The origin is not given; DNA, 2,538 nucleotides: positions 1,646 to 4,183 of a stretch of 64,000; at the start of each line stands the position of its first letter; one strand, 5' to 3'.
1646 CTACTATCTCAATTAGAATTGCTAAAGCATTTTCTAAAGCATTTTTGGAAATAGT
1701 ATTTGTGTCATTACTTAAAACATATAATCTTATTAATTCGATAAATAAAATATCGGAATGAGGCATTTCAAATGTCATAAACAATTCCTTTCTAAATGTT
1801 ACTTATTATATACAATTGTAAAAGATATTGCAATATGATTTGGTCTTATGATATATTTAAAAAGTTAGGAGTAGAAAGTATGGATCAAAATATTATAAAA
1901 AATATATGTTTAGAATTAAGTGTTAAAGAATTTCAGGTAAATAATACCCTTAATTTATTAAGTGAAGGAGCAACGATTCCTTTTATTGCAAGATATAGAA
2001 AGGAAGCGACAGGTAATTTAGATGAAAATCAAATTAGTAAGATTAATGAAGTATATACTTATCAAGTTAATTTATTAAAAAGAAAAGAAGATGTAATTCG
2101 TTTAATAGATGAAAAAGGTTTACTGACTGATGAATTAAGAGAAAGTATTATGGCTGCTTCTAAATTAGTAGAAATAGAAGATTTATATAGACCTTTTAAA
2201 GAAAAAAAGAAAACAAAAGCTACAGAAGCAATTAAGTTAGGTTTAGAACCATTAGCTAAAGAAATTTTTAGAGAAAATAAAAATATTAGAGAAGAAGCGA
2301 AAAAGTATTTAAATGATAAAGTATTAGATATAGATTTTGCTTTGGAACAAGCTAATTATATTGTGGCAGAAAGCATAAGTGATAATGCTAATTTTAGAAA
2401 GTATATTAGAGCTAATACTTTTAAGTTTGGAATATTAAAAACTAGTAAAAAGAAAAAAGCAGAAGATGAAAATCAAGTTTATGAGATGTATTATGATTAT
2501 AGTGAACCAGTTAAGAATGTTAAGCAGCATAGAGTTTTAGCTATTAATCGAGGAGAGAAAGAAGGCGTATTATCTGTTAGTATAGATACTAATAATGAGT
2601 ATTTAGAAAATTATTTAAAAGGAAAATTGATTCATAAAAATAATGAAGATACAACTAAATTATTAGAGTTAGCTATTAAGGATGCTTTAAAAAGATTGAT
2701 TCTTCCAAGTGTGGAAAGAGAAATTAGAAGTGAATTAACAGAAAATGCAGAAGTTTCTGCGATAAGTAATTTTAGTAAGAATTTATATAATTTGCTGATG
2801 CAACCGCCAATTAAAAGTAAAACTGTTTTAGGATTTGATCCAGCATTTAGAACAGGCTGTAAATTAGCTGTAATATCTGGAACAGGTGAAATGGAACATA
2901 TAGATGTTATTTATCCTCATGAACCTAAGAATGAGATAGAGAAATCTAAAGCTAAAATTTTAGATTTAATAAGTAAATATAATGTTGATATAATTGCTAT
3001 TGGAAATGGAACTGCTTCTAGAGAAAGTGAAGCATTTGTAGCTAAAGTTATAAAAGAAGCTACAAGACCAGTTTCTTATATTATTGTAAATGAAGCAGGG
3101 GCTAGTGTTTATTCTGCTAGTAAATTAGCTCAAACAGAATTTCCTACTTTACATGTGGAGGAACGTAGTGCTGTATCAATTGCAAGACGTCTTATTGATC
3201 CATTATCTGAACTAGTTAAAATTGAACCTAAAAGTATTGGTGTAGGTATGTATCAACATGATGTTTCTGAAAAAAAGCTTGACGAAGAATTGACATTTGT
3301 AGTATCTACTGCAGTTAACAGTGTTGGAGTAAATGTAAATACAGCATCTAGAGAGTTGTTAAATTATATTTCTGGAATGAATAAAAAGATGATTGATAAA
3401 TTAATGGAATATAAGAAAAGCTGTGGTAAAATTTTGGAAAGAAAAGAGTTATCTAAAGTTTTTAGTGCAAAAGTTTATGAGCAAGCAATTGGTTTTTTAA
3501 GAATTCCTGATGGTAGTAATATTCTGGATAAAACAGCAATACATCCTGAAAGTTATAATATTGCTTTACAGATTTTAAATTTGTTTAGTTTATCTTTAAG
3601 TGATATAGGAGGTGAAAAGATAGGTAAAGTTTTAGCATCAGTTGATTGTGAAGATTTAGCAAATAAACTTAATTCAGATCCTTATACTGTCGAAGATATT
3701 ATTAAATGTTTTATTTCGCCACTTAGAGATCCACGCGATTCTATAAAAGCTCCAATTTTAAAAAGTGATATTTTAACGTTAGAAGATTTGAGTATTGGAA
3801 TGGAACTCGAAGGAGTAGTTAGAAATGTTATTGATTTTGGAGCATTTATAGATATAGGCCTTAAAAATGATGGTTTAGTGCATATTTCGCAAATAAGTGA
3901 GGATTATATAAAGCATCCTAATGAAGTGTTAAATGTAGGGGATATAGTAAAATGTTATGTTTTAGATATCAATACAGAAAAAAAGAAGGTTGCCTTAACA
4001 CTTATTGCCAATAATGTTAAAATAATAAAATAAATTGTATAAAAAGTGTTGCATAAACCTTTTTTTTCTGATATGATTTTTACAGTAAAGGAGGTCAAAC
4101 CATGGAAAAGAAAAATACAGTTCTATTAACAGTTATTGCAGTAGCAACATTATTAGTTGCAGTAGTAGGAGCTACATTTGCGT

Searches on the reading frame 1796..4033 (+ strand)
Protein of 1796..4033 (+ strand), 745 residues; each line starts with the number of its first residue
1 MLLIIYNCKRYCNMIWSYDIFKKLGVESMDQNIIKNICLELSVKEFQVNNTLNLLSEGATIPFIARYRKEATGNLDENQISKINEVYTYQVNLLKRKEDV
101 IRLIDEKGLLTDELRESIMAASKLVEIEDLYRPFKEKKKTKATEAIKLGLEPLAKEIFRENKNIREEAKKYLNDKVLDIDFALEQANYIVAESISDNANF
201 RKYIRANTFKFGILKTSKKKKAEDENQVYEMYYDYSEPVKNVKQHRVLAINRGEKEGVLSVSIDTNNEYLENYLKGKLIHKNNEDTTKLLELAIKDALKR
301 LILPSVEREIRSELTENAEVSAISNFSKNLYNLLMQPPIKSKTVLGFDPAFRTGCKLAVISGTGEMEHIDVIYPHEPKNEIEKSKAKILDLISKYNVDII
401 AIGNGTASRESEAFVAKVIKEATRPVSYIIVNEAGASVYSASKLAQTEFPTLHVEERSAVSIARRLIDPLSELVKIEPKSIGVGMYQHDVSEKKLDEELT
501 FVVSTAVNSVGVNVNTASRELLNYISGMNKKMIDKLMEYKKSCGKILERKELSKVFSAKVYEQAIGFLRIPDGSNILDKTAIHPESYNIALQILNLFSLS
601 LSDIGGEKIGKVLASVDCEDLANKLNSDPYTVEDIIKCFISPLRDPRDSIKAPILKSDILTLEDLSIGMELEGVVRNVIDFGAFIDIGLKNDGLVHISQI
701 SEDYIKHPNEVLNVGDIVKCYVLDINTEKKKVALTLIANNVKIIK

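Call 3: search_protein_families(library=pfam, proteins=[window:1796-4033:+], max_evalue=0.1)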
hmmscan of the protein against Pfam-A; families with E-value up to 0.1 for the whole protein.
window:1796-4033:+ (745 aa): 9 families
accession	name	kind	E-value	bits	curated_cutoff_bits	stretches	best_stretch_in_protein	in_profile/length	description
PF16921.10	Tex_YqgF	-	3e-55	186.5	27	1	342-466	1-125/126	Tex protein YqgF-like domain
PF09371.15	Tex_N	-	3.2e-28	97.7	32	1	31-105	1-75/75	Tex-like protein N-terminal domain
PF22706.1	Tex_central_region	-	1.3e-26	94.1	27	1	163-326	5-178/178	Tex central region-like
PF00575.29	S1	-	3.7e-16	59.7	22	1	667-735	4-72/74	S1 RNA binding domain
PF17674.7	HHH_9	-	1.8e-14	54.8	23.1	1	575-647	1-70/70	HHH domain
PF12836.13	HHH_3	-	6.4e-13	49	27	1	507-569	1-65/65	Helix-hairpin-helix motif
PF23459.1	S1_RRP5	-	5.5e-09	36.9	27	1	668-736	4-72/72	RRP5 S1 domain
PF14639.11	YqgF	-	8.7e-07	29.3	35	1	378-474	45-147/150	Holliday-junction resolvase-like of SPT6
PF14635.12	HHH_7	-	3.4e-06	27.8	27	1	482-571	7-104/104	Helix-hairpin-helix motif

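Call 4: search_protein_families(library=ncbifam, proteins=[window:1796-4033:+], max_evalue=0.1)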
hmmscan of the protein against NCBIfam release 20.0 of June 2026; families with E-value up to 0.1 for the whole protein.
window:1796-4033:+ (745 aa): 30 families (the best 25 are shown)
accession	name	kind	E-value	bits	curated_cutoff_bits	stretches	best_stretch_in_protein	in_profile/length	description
NF005208.0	PRK06676.1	equivalog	6.8e-20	71.4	368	1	663-736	189-261/391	30S ribosomal protein S1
NF000907.0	PRK00087.1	equivalog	3.1e-19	68.6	624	1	660-736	471-546/671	bifunctional 4-hydroxy-3-methylbut-2-enyl diphosphate reductase/30S ribosomal protein S1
NF004952.0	PRK06299.1-2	equivalog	1e-17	63.7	524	1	661-736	212-286/580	30S ribosomal protein S1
NF004954.0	PRK06299.1-4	equivalog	2.7e-17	62.1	727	1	662-736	186-259/560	30S ribosomal protein S1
NF004953.0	PRK06299.1-3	equivalog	1.2e-16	60.2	720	1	662-736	208-281/580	30S ribosomal protein S1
NF040579.1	S1_dom_CvfD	subfamily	3.1e-16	59.6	117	1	666-738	2-74/113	CvfD/Ygs/GSP13 family RNA-binding post-transcriptional regulator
NF005911.0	PRK07899.1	equivalog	3.8e-16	58.9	691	1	662-738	203-278/486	30S ribosomal protein S1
NF005973.0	PRK08059.1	equivalog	4.7e-16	59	148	1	664-739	4-79/123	S1 domain-containing post-transcriptional regulator GSP13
NF004951.0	PRK06299.1-1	equivalog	5.1e-16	58.1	918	1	662-736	186-259/556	30S ribosomal protein S1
NF004955.0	PRK06299.1-5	equivalog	4.3e-15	54.9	878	1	662-736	193-266/566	30S ribosomal protein S1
TIGR00717.1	rpsA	equivalog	7.8e-15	54.4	577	1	663-736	183-255/516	30S ribosomal protein S1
NF006363.0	PRK08582.1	equivalog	2e-14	54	171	1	666-734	4-71/140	S1 domain-containing RNA-binding protein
NF005639.0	PRK07400.1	equivalog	3.8e-13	49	460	1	663-735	192-263/318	30S ribosomal protein S1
NF008805.1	PRK11824.1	equivalog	4.4e-13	48.5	471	1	663-735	608-679/683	polyribonucleotide nucleotidyltransferase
TIGR03591.1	polynuc_phos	equivalog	2.5e-12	46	525.05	1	663-734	614-684/689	polyribonucleotide nucleotidyltransferase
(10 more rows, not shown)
